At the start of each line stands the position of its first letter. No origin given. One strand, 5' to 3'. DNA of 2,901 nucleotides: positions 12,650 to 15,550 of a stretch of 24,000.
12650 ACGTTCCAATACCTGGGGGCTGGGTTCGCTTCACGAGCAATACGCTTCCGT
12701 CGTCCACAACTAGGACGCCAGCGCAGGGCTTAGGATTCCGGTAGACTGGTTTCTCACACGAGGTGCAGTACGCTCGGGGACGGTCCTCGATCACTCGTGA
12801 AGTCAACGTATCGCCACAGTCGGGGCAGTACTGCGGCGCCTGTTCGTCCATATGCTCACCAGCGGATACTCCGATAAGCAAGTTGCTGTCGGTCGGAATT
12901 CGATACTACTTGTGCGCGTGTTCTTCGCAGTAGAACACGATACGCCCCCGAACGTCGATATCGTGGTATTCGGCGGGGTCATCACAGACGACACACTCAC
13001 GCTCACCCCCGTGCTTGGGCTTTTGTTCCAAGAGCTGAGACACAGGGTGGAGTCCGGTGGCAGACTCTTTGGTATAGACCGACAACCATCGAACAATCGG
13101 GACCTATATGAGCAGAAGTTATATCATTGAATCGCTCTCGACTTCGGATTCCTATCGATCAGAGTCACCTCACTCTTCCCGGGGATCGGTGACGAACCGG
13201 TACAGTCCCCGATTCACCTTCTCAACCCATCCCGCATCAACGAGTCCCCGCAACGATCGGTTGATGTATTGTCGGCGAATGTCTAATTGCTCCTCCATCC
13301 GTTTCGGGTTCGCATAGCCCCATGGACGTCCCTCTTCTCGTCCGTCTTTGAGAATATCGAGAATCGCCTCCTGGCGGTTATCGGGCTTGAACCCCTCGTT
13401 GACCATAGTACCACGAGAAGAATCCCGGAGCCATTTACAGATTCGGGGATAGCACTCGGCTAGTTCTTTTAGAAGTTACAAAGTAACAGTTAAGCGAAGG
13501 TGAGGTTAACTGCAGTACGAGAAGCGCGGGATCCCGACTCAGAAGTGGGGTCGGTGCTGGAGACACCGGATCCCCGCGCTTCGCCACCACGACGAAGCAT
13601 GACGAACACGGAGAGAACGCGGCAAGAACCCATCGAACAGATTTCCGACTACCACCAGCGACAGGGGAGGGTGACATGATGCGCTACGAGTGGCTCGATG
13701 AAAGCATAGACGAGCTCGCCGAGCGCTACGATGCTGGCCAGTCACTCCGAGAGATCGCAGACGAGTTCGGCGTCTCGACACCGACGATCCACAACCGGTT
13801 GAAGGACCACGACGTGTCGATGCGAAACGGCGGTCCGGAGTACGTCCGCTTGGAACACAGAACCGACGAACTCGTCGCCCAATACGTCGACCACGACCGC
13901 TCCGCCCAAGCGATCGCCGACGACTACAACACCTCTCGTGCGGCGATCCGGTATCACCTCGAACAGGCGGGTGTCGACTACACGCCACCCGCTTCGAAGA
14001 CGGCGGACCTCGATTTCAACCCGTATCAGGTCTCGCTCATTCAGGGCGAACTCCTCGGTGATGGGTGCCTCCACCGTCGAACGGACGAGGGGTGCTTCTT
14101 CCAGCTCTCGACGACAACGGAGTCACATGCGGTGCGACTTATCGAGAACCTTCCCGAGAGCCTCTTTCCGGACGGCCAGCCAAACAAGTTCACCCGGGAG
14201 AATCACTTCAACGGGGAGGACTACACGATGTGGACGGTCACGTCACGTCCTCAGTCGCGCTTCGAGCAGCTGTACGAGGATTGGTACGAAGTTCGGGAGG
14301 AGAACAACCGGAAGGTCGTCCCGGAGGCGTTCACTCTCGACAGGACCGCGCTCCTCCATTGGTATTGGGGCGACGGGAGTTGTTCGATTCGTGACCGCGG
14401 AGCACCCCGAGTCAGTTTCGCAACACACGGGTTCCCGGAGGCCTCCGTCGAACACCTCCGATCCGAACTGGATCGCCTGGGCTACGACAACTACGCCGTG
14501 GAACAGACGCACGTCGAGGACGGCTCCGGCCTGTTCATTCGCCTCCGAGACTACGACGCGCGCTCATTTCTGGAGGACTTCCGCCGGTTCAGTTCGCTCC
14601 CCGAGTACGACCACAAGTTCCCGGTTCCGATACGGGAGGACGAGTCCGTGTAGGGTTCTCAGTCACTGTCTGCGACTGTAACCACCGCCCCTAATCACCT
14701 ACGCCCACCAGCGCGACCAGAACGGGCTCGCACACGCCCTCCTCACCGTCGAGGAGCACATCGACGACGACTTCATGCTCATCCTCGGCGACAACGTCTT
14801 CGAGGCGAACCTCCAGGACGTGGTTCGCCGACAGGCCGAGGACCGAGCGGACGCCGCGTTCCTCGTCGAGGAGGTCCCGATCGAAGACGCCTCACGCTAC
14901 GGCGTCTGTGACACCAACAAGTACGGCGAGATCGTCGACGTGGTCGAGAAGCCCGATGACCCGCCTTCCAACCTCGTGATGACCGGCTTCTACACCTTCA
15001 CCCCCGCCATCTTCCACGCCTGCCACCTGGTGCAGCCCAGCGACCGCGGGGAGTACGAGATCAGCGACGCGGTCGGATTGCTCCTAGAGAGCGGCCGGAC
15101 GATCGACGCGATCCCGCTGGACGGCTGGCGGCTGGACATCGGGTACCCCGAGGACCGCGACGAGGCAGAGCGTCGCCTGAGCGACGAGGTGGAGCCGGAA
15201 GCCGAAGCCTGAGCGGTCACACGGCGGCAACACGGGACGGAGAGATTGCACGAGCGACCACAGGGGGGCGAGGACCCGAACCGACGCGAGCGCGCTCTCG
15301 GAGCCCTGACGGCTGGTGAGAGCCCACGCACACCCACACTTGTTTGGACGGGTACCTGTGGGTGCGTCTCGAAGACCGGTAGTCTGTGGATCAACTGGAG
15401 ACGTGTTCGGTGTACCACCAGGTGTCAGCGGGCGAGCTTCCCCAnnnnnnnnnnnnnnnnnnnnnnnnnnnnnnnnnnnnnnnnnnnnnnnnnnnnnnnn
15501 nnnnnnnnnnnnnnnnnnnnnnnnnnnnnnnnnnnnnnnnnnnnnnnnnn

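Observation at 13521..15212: Free-standing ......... endonuclease with dual HTHs sitting where the 5' end of a nucleotidyltransferase gene should be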

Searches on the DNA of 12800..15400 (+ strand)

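Call 26: search_rna_families(source=window, start=12800, end=15400, threshold=evalue, max_evalue=5, show_alignments=2)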
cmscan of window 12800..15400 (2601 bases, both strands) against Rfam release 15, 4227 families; matches with E-value up to 5: 1.
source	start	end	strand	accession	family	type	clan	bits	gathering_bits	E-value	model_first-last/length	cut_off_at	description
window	14734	14800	-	RF03374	mir-2001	Gene; miRNA;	-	17.3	74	3.5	1-72/72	no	mir-2001 microRNA precursor family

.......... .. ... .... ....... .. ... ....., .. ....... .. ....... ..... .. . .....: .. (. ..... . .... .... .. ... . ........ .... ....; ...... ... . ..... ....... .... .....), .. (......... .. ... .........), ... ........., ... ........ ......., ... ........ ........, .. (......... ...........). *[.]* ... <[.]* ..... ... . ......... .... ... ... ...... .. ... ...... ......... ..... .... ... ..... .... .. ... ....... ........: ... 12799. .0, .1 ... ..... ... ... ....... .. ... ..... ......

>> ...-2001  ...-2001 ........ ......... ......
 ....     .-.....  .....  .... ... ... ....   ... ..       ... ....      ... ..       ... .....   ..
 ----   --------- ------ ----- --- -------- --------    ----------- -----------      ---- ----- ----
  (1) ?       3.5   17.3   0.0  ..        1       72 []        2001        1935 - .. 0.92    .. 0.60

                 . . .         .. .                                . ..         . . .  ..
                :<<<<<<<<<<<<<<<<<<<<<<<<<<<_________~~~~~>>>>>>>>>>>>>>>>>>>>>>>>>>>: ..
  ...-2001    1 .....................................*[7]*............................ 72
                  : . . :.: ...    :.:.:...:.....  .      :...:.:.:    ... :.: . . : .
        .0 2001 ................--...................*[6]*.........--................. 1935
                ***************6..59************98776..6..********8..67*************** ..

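Call 65: build_rna_model(alignment_id=A4, structure=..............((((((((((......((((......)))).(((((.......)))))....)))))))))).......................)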
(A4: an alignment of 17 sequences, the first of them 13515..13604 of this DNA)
Model R1 built from alignment A4 (17 sequences, 99 columns); structure: as given.
model positions 90; base pairs 19; branch points 1; effective number of sequences 1.65; information 0.633 bits per position. Calibrated on 0.2 Mb of random sequence (short: E-values are rough).
structure used (alignment columns):
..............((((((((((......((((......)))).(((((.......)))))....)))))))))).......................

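Call 66: search_with_rna_model(model_id=R1, sources=[window, L001, L002, L003, L004, L005, L010, L011, L012, L013, L014, L015, L016, L017, L018, L019, L020, L021, L022, L023, L024, L025, L026, L027, L028, L029, L030, L031, L032, L112, L113, L114, L115, L116], max_evalue=1)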
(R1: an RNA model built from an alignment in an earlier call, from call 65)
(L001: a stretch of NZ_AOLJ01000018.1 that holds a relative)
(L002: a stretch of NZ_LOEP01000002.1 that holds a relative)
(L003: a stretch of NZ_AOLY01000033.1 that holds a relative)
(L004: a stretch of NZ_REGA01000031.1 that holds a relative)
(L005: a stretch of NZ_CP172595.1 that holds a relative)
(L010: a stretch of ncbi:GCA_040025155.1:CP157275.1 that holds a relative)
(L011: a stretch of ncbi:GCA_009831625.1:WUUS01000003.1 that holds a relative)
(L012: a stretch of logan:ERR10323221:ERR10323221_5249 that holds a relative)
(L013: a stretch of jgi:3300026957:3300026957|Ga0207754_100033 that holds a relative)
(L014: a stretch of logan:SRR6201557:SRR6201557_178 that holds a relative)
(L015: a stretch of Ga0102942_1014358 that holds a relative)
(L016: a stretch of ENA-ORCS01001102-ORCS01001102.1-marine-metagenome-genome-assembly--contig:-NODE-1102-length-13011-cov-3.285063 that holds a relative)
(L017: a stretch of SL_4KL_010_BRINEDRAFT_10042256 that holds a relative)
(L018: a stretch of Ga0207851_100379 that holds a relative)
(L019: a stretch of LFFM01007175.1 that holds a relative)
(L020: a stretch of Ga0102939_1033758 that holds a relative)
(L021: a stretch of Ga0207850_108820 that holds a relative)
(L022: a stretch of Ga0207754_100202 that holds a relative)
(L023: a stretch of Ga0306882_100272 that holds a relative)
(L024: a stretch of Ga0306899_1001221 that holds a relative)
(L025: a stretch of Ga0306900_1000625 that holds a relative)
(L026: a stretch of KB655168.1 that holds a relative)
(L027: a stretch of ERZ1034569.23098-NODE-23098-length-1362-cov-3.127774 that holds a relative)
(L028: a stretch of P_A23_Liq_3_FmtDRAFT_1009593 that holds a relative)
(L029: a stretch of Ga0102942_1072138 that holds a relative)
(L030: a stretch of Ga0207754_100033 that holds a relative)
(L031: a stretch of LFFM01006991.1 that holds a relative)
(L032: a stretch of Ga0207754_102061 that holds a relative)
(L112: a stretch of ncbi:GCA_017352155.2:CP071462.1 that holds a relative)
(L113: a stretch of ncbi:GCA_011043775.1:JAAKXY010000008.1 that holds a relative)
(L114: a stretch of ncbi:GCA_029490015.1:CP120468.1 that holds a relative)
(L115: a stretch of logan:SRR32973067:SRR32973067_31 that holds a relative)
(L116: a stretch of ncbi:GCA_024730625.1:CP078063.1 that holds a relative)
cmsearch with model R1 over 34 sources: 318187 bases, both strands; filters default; matches with E-value up to 1: 31.
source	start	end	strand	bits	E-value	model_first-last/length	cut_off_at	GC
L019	4756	4845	+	102.8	7.4e-31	1-90/90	no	0.64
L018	4772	4860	+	100.1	5.9e-30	1-90/90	no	0.6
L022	4756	4845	+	99.8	7.4e-30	1-90/90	no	0.66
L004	5756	5845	+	99.5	9.5e-30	1-90/90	no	0.59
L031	2213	2304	+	98.5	2e-29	1-90/90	no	0.59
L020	395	485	+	95.9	1.5e-28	1-90/90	no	0.63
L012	9592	9682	+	93.8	6.9e-28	1-90/90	no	0.62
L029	394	483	+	93.8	7.2e-28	1-90/90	no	0.63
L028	390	479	+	93.5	8.8e-28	1-90/90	no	0.57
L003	5755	5845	+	91.6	3.7e-27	1-90/90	no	0.58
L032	2863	2953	+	91.6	3.7e-27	1-90/90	no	0.58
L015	1512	1602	+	88.9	3e-26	1-90/90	no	0.6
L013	7766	7857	+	88.1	5.3e-26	1-90/90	no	0.6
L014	1494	1585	+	88.1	5.3e-26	1-90/90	no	0.6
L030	4760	4851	+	88.1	5.3e-26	1-90/90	no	0.6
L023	4758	4850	+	85.7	3.3e-25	1-90/90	no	0.55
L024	2215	2307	+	85.7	3.3e-25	1-90/90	no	0.55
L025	4758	4850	+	85.7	3.3e-25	1-90/90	no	0.55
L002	5017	5103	+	85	5.9e-25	1-90/90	no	0.63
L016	3988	4074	+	84.8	6.6e-25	1-90/90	no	0.61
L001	5839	5925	+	84.1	1.2e-24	1-90/90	no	0.63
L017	551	640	+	83.5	1.8e-24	1-90/90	no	0.59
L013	3284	3347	-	16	0.039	1-90/90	no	0.56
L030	278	341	-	16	0.039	1-90/90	no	0.56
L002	7787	7877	-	14.9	0.089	1-90/90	no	0.54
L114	7634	7717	+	14.9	0.089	1-90/90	no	0.67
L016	6079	6175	-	14.1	0.16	1-90/90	no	0.57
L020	1379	1455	+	13.6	0.24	1-90/90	no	0.53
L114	7664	7697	-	11.8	0.96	24-58/90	no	0.68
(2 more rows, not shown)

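Call 79: search_with_rna_model(model_id=R1, sources=[L117, L118, L119], max_evalue=0.01, show_alignments=1)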
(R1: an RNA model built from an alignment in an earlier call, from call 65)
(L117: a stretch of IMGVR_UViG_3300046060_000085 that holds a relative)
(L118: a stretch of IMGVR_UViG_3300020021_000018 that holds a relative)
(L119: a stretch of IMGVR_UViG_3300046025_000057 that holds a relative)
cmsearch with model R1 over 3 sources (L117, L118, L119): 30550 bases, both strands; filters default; matches with E-value up to 0.01: 3.
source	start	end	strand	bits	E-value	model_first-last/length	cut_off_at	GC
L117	10228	10319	-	49.4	3.3e-14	1-90/90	no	0.65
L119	2899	2990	-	48.7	5.4e-14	1-90/90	no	0.64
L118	4196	4258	+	16.2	0.0032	1-90/90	no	0.57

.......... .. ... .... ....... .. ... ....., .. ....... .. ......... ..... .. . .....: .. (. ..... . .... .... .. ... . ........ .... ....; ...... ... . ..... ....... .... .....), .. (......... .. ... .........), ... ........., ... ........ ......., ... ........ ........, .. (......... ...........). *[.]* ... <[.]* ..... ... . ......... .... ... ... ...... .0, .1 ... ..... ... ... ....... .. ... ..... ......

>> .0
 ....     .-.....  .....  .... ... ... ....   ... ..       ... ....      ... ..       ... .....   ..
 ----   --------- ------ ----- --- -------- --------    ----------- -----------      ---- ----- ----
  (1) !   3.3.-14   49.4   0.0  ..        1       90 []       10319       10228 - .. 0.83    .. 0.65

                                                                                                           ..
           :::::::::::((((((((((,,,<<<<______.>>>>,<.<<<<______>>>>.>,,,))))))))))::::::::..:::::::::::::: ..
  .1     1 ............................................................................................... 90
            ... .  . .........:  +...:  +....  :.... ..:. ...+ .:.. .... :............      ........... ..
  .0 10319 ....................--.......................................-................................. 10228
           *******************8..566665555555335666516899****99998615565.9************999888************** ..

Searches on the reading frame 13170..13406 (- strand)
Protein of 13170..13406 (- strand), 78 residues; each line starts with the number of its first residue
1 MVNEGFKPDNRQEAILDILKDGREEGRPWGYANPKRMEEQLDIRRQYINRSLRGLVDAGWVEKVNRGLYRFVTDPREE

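Call 3: search_protein_families(library=pfam, proteins=[window:13170-13406:-], max_evalue=1)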
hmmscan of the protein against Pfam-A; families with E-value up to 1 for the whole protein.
window:13170-13406:- (78 aa): 7 families
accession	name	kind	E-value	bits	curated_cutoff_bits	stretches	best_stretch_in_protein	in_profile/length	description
PF25213.1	HVO_A0261_N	-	4.3e-06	27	35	1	32-70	25-62/86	HVO_A0261 N-terminal domain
PF01978.25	TrmB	-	6.4e-05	23.2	25.6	1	32-71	23-62/68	Sugar-specific transcriptional regulator TrmB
PF12802.13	MarR_2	-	0.00024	21.6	27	1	32-64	21-53/61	MarR family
PF13338.12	AbiEi_4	-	0.0011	19.5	25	1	51-72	28-49/49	Transcriptional regulator, AbiEi antitoxin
PF01047.28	MarR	-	0.046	14.1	24.6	1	31-63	17-49/59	MarR family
PF10007.15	DUF2250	-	0.051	14.1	24.4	1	34-66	25-57/93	Uncharacterized protein conserved in archaea (DUF2250)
PF13545.12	HTH_Crp_2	-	0.064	13.7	27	1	40-67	31-58/70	Crp-like helix-turn-helix domain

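Call 51: search_protein_families(library=padloc, proteins=[window:13173-13406:-], max_evalue=0.1)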
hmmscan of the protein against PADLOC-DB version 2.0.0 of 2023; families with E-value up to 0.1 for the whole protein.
window:13173-13406:- (78 aa): 17 families
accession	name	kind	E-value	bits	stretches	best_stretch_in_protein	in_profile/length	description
PDLC02228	AbiEi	-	0.0014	16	1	49-77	53-81/216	AbiEi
PDLC02260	AbiEi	-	0.0027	15.5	1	49-77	30-58/131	AbiEi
PDLC02258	AbiEi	-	0.0028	15.8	1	35-72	19-56/196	AbiEi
PDLC02283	AbiEi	-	0.003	15.3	1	41-73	28-56/201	AbiEi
PDLC02265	AbiEi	-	0.0032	15.2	1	42-74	21-54/198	AbiEi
PDLC01858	CARF3--CARF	-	0.0099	13.8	1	9-69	143-195/204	-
PDLC01866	CARF3--CARF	-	0.012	13.6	1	7-69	136-191/207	-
PDLC02232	AbiEi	-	0.012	13.5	1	33-73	22-62/177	AbiEi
PDLC02234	AbiEi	-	0.013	13.3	1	41-71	22-52/191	AbiEi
PDLC02225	AbiEi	-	0.016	12.9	1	44-71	26-54/198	AbiEi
PDLC02236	AbiEi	-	0.017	12.7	1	39-71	22-54/207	AbiEi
PDLC02275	AbiEi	-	0.018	13.1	1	45-73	21-49/184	AbiEi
PDLC02271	AbiEi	-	0.018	12.2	1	38-72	30-64/263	AbiEi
PDLC02267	AbiEi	-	0.022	12.2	1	36-72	25-61/252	AbiEi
PDLC02249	AbiEi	-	0.023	12.5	1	49-76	31-58/184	AbiEi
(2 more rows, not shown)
